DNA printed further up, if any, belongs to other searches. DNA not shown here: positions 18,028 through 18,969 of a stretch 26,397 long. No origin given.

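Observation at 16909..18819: In-frame fusion of a calcineurin-like metallophosphoesterase and an M20 metallopeptidase/deacylase in one 636-aa ORF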

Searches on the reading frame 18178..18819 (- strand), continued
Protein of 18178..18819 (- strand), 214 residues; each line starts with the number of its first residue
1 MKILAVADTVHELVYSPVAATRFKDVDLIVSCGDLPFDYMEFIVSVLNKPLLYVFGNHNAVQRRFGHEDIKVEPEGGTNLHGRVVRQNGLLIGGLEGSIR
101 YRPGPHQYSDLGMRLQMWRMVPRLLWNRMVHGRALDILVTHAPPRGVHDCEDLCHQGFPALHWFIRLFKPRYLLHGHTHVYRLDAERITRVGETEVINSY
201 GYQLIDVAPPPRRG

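Call 37: search_protein_families(library=pfam, proteins=[L079:4753-5685:+, L034:5721-6620:+, L014:2578-3945:+, L018:2368-3141:-, L045:5637-6491:+, L027:3699-4004:+, L072:6586-7569:-], max_evalue=0.001)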
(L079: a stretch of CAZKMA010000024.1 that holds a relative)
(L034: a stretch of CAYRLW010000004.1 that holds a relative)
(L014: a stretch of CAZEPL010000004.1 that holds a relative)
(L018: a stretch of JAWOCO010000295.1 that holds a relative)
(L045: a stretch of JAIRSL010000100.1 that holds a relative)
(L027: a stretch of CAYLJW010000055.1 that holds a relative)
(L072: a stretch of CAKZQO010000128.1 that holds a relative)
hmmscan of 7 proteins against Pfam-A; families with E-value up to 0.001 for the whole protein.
L079:4753-5685:+ (310 aa): 1 family
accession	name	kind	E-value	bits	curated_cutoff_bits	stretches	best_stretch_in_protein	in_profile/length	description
PF13224.11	DUF4032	-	2e-05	25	23.8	0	204-281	87-160/163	Domain of unknown function (DUF4032)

L034:5721-6620:+ (299 aa): 2 families
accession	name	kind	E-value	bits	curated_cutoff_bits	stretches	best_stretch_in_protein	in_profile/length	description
PF04389.22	Peptidase_M28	-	1.9e-10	41.2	21.3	1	56-143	10-78/193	Peptidase family M28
PF01546.33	Peptidase_M20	-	0.00041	20.7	24.6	1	75-218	31-171/206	Peptidase family M20/M25/M40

L014:2578-3945:+ (455 aa): 18 families
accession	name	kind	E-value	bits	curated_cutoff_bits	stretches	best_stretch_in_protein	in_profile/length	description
PF13432.12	TPR_16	-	3.3e-20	72.6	32.7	1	38-85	6-52/65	Tetratricopeptide repeat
PF13414.12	TPR_11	-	1.6e-18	66.6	26.8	2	38-73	3-38/42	TPR repeat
PF13431.12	TPR_17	-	6.4e-18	63.9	24.4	3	51-83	1-33/34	Tetratricopeptide repeat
PF07719.23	TPR_2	-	2.6e-17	61.9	27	1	171-203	2-34/34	Tetratricopeptide repeat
PF14559.12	TPR_19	-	8.1e-16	58.5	25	1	39-82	1-44/68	Tetratricopeptide repeat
PF00515.34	TPR_1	-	1.1e-13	50.8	27.8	0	171-203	2-34/34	Tetratricopeptide repeat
PF13428.12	TPR_14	-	3.6e-12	46.1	23.5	0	37-72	9-44/44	Tetratricopeptide repeat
PF13174.12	TPR_6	-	1.5e-10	41.4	26.3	0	171-202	1-32/33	Tetratricopeptide repeat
PF13181.12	TPR_8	-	9.7e-10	38.3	25.7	1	171-203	2-34/34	Tetratricopeptide repeat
PF23914.1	TPR_CcmH_CycH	-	9.1e-09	35.8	42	0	151-229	65-146/158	Cytochrome c-type biogenesis protein H TPR domain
PF12895.13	ANAPC3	-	1e-08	35.7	27.2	0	193-263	12-81/82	Anaphase-promoting complex, cyclosome, subunit 3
PF04471.18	Mrr_cat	-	5.6e-07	30.1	21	1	399-447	65-114/115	Restriction endonuclease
PF13424.12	TPR_12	-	6.6e-07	29.9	30.1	0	240-305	5-73/77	Tetratricopeptide repeat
PF24575.1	TPR_Slam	-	6e-06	27.1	35.2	0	139-190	50-101/104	Surface lipoprotein assembly modifier, N-terminal TPR repeats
PF22860.2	DUF7017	-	2.5e-05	24.7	27.5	0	175-272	6-105/141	Domain of unknown function (DUF7017)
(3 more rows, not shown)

L018:2368-3141:- (257 aa): 0 families

L045:5637-6491:+ (284 aa): 2 families
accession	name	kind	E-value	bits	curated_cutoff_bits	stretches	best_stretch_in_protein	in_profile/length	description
PF08543.17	Phos_pyr_kin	-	2.8e-16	60.1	27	1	73-242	60-222/246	Phosphomethylpyrimidine kinase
PF00294.29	PfkB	-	8.6e-12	45.4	25.8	1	133-180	179-226/302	pfkB family carbohydrate kinase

L027:3699-4004:+ (101 aa): 2 families
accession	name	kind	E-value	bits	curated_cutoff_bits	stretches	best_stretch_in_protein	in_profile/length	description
PF12643.12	MazG-like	-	1.2e-08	35.5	27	1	35-95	1-68/85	MazG-like family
PF03819.22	MazG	-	4.6e-05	24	22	1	28-96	1-69/74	MazG nucleotide pyrophosphohydrolase domain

L072:6586-7569:- (327 aa): 1 family
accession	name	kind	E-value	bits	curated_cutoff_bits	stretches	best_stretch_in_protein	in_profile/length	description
PF01551.29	Peptidase_M23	-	1.9e-31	108.5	28.7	1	207-301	2-96/96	Peptidase family M23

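Call 41: find_encoding_contigs(protein=P0122, flank=3000, max_places=2)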
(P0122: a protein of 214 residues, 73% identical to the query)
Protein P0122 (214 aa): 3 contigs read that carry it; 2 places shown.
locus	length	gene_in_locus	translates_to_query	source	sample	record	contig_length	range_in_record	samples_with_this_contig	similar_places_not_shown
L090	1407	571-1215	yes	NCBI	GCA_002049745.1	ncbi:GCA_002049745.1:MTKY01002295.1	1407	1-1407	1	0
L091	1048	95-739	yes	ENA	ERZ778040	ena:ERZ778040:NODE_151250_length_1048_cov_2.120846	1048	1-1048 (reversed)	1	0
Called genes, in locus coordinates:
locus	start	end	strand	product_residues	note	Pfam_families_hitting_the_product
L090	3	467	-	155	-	?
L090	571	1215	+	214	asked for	PF00149:Metallophos, PF12850:Metallophos_2 (faint)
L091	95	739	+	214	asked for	PF00149:Metallophos, PF12850:Metallophos_2 (faint)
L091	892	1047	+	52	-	?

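Call 42: find_encoding_contigs(protein=P0124, flank=3000, max_places=2)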
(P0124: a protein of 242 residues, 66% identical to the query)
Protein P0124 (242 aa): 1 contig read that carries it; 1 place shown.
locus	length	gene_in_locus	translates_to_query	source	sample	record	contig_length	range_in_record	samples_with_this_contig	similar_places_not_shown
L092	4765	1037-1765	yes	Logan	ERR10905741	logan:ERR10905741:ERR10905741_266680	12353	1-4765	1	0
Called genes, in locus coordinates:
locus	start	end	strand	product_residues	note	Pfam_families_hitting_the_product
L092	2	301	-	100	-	?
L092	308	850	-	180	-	PF01252:Peptidase_A8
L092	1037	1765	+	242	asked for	PF00149:Metallophos, PF12850:Metallophos_2 (faint)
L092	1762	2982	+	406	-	PF01546:Peptidase_M20, PF07687:M20_dimer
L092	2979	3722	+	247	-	PF06026:Rib_5-P_isom_A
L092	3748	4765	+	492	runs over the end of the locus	PF00072:Response_reg, PF00990:GGDEF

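Call 44: predict_structure(alignment_id=A4)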
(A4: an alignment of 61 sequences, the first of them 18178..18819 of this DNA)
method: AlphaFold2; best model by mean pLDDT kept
length: 214 residues; sequences in the alignment: 61
mean_pLDDT: 92.0   pTM: 0.90
mean pLDDT of the five models: 92.0, 92.0, 91.4, 90.7, 90.3
residues with pLDDT >= 90: 172; 70-90: 29; 50-70: 12; < 50: 1
segments of 3 or more residues with pLDDT < 50: none
pLDDT, mean of each block of 10 residues (from residue 1): 96 94 97 95 96 87 65 92 96 96 91 97 97 97 95 93 98 91 86 97 91 61
secondary structure, 60 per line:
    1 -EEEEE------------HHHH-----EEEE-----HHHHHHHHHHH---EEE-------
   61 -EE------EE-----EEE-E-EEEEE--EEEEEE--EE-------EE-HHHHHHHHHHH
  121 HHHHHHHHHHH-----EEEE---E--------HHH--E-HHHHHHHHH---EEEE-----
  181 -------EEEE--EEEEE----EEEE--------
elements in order: E2-6 H19-22 E28-31 H37-47 E51-53 E77-79 E83-87 E90-95 H110-131 E137-140 H160-168 E172-175 E188-191 E194-198 E203-206
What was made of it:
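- On Calcineurin-like metallophosphoesterase superfamily (Pfam PF00149): AF2 pLDDT 92, pTM 0.90 (call 44).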

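Call 48: fold_search(model_id=the predicted structure, library=pdb)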
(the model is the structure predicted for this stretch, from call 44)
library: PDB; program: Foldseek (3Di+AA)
matches with E <= 10: 914; with E <= 0.001: 29
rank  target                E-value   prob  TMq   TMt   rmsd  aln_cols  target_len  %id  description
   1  1uf3_C                5.5e-08  1.00  0.61  0.59   5.5       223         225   18  Crystal structure of TT1561 of thermus thermophilus HB8 (released 2003-11-23)
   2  2yvt                  9.4e-08  1.00  0.64  0.55   5.1       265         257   14  Crystal structure of aq_1956 (released 2007-10-16)
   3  5k78_A                1.4e-07  1.00  0.61  0.40   6.6       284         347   15  Dbr1 in complex with 16-mer branched RNA (released 2016-12-07)
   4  5k77_A                2.6e-07  1.00  0.59  0.38   7.0       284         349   15  Dbr1 in complex with 7-mer branched RNA (released 2016-12-07)
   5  1uf3_B                4.1e-07  1.00  0.60  0.57   5.6       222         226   19  Crystal structure of TT1561 of thermus thermophilus HB8 (released 2003-11-23)
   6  3rl4                  4.4e-07  1.00  0.65  0.52   5.2       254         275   16  Rat metallophosphodiesterase MPPED2 G252H Mutant (released 2011-08-10)
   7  8ro2_L1               5.9e-07  1.00  0.61  0.49   8.5       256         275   16  Integrative Structure of the human intron lariat Spliceosome (ILS'') (released 2024-09-18)
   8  3rl3                  6.3e-07  1.00  0.66  0.53   5.0       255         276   17  Rat metallophosphodiesterase MPPED2 (released 2011-08-10)
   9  3rl5                  9.5e-07  1.00  0.65  0.51   4.9       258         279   17  Rat metallophosphodiesterase MPPED2 H67R Mutant (released 2011-08-10)
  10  8ro1_L1               2.0e-06  1.00  0.60  0.30   9.1       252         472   15  Structure of the C. elegans Intron Lariat Spliceosome double-primed for disassembly (ILS'') (released 2024-08-07)
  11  7dog_B                2.2e-06  1.00  0.59  0.42   6.4       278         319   14  Crystal structure of a nuclease and capping domain of SbcD from Staphylococcus aureus (released 2021-05-05)
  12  2zo9_B                5.0e-06  1.00  0.58  0.48   6.4       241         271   13  Malonate-bound structure of the glycerophosphodiesterase from Enterobacter aerogenes (GpdQ) and characterization of th (released 2008-10-07)
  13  5k8k                  3.5e-05  1.00  0.43  0.39  13.7       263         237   12  Structure of the Haemophilus influenzae LpxH-lipid X complex (released 2016-08-10)
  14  8qjz                  3.7e-05  1.00  0.44  0.41  13.0       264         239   14  Crystal structure of E. coli LpxH in complex with lipid X (released 2024-04-17)
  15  3av0_A                6.3e-05  1.00  0.55  0.35   6.1       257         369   15  Crystal structure of Mre11-Rad50 bound to ATP S (released 2011-05-25)
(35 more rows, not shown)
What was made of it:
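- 18178..18819 (-): Metallophosphoesterase part, residues 1-214; orthologous to standalone proteins of 202-257 aa. AF2 model pLDDT 92, pTM 0.90 (call 44), with an MPP fold by Foldseek (call 48).
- On Calcineurin-like metallophosphoesterase superfamily (Pfam PF00149): The top 29 Foldseek PDB hits at E<=1e-3 are all MPPs, such as 1uf3, 2yvt, Dbr1, MPPED2, SbcD, GpdQ and LpxH (call 48).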

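Call 50: search_protein_families(library=padloc, proteins=[L079:4753-5685:+], max_evalue=0.01)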
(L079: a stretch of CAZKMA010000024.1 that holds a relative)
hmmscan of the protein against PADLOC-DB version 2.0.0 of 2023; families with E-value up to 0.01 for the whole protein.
L079:4753-5685:+ (310 aa): 0 families
